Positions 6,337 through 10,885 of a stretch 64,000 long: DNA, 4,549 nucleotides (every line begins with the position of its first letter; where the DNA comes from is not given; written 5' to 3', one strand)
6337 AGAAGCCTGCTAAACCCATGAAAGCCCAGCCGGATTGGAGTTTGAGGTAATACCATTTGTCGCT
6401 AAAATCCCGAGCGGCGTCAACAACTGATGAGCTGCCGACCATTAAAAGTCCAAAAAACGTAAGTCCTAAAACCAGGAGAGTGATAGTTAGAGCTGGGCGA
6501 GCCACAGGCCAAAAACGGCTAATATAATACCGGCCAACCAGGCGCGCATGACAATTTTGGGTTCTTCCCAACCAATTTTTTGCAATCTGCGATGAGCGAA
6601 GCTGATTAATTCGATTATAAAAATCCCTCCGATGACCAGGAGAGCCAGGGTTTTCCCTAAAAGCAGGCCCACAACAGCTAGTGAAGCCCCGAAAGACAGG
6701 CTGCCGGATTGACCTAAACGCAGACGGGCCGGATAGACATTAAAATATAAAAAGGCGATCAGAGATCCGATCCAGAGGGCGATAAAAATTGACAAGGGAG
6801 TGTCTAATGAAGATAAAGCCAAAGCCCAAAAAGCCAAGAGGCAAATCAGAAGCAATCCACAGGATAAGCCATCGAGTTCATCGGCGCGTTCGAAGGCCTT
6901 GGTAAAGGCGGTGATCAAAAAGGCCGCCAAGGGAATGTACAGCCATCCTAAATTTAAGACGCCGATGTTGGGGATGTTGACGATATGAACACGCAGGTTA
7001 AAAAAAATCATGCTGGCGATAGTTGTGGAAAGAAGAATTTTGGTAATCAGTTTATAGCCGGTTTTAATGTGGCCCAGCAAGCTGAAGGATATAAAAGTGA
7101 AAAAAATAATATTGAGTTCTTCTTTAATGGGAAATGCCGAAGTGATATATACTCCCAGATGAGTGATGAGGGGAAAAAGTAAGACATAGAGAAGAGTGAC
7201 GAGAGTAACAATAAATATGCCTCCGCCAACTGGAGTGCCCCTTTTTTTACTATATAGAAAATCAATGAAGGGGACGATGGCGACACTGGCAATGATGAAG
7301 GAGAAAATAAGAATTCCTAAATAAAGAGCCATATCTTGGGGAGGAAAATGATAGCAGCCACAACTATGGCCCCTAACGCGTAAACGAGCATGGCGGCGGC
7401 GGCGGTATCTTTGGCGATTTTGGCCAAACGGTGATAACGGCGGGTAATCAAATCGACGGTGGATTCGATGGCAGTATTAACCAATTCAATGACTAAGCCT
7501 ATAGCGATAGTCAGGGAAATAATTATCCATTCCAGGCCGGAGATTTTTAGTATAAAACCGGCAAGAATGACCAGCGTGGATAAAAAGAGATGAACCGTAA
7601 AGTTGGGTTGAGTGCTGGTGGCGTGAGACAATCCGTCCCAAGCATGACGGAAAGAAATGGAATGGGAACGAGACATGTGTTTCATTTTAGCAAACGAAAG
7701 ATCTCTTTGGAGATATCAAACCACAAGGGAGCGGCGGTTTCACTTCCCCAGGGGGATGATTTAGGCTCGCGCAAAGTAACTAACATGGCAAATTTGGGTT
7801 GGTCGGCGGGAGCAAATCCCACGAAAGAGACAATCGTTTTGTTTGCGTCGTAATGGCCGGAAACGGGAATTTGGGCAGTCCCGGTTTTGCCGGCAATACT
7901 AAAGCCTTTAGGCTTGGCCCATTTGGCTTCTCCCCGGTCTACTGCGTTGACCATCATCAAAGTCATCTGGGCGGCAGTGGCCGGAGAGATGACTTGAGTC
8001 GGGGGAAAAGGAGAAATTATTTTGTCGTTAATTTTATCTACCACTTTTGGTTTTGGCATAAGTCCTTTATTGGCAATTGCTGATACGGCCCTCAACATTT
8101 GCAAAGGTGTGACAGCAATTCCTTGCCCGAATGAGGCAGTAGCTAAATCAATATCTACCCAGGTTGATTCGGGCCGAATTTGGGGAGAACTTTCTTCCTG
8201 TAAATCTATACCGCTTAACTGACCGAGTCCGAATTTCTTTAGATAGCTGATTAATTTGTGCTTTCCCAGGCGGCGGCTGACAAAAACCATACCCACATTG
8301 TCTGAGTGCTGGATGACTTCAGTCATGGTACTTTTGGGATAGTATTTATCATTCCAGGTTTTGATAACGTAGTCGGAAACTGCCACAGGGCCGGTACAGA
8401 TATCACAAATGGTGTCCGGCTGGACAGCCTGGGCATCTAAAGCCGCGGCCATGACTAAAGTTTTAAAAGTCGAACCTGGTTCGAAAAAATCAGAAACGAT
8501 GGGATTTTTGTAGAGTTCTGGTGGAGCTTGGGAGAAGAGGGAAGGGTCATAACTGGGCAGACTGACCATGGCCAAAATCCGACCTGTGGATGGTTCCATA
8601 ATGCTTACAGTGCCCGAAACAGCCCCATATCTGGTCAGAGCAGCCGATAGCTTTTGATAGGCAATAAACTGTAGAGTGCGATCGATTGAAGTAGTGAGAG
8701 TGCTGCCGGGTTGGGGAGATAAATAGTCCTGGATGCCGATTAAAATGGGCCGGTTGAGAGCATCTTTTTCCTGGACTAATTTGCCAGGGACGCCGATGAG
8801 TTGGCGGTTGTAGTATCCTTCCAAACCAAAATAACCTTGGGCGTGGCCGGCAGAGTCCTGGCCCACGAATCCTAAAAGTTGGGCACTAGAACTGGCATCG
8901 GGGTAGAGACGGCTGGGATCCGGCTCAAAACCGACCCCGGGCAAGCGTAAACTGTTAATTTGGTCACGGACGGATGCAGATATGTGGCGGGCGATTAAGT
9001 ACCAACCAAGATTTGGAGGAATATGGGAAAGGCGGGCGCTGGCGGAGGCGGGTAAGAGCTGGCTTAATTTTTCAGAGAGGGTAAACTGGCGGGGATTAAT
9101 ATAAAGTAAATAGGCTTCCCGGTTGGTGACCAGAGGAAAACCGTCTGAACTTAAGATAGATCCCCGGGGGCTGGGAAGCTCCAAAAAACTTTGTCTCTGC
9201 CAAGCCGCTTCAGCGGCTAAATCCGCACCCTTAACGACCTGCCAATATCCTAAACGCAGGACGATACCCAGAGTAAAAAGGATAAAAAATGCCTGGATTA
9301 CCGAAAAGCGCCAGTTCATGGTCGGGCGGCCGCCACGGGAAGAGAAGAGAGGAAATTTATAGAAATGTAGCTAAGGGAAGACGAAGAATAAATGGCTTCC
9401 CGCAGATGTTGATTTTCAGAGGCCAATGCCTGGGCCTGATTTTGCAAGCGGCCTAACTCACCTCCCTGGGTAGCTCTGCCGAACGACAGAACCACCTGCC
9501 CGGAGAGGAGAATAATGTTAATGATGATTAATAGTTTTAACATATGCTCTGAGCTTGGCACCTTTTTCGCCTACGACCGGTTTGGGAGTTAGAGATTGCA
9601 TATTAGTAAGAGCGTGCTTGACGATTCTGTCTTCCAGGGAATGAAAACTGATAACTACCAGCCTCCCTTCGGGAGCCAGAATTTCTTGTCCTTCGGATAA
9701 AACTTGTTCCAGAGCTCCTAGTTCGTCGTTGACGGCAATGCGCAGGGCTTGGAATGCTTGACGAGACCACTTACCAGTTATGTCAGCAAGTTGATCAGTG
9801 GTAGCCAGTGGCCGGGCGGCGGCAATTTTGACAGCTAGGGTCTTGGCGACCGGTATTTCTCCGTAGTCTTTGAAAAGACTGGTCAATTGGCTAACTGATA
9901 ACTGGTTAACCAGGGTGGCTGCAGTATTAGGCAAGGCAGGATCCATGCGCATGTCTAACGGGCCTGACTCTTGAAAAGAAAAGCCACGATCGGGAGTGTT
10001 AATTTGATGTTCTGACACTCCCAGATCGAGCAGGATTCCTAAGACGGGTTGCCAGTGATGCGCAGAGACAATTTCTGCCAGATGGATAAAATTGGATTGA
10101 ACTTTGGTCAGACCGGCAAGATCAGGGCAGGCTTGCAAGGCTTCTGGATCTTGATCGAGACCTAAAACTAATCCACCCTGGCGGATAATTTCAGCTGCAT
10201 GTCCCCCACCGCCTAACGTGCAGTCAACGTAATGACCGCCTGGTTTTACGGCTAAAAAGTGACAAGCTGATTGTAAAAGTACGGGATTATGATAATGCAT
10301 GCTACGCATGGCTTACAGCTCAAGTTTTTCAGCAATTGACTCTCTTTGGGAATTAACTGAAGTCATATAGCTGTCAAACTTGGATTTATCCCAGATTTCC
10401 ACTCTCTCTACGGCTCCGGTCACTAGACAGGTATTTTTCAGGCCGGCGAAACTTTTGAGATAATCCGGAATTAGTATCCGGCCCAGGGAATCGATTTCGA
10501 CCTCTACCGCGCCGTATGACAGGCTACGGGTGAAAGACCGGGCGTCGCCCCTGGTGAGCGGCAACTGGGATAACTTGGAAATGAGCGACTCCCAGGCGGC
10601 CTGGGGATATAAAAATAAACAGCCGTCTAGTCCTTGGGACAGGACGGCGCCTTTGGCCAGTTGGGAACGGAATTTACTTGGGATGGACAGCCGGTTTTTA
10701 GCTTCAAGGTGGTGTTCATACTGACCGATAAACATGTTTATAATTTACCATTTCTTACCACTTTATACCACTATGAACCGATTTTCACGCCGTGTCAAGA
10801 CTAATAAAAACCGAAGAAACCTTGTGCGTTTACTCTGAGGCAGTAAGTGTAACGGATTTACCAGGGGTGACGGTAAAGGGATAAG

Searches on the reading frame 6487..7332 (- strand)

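Call 83: search_protein_families(library=pfam, proteins=[window:6487-7332:-], max_evalue=0.0001)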
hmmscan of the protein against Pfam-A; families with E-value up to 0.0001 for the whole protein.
window:6487-7332:- (281 aa): 1 family
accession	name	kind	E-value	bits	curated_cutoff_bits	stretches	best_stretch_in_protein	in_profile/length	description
PF00953.26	Glycos_transf_4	-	1.6e-18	67.7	27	1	91-224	21-158/160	Glycosyl transferase family 4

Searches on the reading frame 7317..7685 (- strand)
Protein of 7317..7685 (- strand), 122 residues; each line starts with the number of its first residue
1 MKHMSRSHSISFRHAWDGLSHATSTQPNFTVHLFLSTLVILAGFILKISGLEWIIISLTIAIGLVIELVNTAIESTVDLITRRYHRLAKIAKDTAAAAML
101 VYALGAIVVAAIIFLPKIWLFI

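Call 83: search_protein_families(library=pfam, proteins=[window:7317-7685:-], max_evalue=0.0001)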
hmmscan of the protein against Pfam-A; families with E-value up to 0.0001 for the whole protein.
window:7317-7685:- (122 aa): 1 family
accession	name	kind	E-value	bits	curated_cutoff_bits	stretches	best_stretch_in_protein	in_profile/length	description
PF01219.24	DAGK_prokar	-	3.6e-33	113.9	22.3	1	13-114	1-102/102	Prokaryotic diacylglycerol kinase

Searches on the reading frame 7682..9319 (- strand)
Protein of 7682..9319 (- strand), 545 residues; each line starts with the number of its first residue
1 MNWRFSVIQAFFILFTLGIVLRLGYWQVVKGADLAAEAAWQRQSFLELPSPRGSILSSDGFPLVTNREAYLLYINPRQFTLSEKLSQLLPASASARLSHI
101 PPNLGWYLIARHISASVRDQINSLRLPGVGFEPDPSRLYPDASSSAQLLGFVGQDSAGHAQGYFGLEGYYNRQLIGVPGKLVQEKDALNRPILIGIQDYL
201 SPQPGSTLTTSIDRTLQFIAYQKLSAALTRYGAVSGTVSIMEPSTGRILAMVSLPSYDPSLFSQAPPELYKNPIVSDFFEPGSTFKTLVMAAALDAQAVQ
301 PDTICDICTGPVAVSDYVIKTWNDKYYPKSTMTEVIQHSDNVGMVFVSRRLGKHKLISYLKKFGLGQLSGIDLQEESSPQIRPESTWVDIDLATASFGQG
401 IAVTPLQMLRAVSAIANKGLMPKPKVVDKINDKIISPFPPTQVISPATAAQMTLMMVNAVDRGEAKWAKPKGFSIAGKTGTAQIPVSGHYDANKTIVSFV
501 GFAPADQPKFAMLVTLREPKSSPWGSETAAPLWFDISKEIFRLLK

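Call 37: search_protein_families(library=pfam, proteins=[window:7682-9319:-], max_evalue=0.00001)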
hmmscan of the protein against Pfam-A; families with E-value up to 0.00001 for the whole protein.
window:7682-9319:- (545 aa): 3 families
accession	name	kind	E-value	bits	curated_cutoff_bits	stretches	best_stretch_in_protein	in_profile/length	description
PF00905.27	Transpeptidase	-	3.1e-72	243.7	22.1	1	236-535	1-296/299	Penicillin binding protein transpeptidase domain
PF03717.20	PBP_dimer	-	1.8e-16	61.5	24.4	1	48-192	2-176/180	Penicillin-binding Protein dimerisation domain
PF13354.11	Beta-lactamase2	-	5.2e-06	26.4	22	0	278-482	20-190/214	Beta-lactamase enzyme family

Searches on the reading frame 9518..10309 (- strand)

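Call 83: search_protein_families(library=pfam, proteins=[window:9518-10309:-], max_evalue=0.0001)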
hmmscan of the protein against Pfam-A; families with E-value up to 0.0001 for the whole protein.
window:9518-10309:- (263 aa): 1 family
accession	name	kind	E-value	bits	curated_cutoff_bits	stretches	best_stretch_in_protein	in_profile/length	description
PF01795.25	Methyltransf_5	-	2e-70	238.2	27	1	6-244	3-265/309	MraW methylase family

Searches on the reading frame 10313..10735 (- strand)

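Call 83: search_protein_families(library=pfam, proteins=[window:10313-10735:-], max_evalue=0.0001)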
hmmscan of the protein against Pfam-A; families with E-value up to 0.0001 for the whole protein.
window:10313-10735:- (140 aa): 1 family
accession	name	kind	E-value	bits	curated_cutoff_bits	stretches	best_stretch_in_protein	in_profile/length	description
PF02381.23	MraZ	-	3.1e-31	107.6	23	2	1-70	1-71/72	MraZ protein, putative antitoxin-like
